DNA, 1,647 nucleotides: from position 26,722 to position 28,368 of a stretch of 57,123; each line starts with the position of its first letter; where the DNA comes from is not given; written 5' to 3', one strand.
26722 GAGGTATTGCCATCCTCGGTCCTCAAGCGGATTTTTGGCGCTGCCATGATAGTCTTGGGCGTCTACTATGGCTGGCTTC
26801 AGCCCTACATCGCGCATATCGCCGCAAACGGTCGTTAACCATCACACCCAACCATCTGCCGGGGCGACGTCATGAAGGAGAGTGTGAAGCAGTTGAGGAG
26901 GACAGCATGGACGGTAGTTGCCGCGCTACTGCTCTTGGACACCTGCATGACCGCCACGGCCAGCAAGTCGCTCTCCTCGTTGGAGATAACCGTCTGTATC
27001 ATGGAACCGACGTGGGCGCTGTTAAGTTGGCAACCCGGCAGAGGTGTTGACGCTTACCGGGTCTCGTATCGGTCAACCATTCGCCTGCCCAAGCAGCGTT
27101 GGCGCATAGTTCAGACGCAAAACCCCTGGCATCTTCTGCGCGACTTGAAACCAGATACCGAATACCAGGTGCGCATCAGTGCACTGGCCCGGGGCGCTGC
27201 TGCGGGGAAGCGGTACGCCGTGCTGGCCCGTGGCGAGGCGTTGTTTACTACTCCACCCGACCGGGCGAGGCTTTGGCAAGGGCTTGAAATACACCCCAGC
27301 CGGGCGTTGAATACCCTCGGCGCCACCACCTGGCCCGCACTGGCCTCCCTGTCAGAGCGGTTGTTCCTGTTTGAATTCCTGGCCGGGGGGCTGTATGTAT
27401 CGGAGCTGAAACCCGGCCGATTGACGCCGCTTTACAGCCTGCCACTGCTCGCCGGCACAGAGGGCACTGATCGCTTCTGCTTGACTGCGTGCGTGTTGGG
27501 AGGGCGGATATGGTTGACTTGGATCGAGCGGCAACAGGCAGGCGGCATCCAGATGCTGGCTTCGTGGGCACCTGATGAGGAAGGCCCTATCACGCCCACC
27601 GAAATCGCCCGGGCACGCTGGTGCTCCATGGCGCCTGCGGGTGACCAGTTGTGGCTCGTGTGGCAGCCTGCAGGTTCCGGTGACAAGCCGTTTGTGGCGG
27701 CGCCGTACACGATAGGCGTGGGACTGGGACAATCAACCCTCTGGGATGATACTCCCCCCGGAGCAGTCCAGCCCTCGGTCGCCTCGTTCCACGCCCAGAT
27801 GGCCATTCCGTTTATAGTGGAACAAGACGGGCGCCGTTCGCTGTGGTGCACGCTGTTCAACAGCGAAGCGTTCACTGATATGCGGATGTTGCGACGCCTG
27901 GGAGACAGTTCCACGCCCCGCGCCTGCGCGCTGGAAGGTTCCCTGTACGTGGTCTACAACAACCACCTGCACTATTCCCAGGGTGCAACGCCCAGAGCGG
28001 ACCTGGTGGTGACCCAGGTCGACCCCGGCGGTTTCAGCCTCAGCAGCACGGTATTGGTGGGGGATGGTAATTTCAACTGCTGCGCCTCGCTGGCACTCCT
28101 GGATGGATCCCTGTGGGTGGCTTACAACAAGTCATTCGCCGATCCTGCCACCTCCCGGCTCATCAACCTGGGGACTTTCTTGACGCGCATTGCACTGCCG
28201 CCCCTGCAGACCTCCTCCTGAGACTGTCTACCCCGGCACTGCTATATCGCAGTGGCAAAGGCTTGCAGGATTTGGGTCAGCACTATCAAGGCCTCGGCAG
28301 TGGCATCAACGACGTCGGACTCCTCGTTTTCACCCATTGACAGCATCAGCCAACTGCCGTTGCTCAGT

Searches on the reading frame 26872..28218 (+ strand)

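Call 76: search_protein_families(library=pfam, proteins=[window:26872-28218:+], max_evalue=0.00001)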
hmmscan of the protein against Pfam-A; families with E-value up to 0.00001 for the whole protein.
window:26872-28218:+ (449 aa): 1 family
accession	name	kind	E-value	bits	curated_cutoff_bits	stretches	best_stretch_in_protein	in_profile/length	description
PF00041.27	fn3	-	1.3e-06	29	25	1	45-107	12-71/84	Fibronectin type III domain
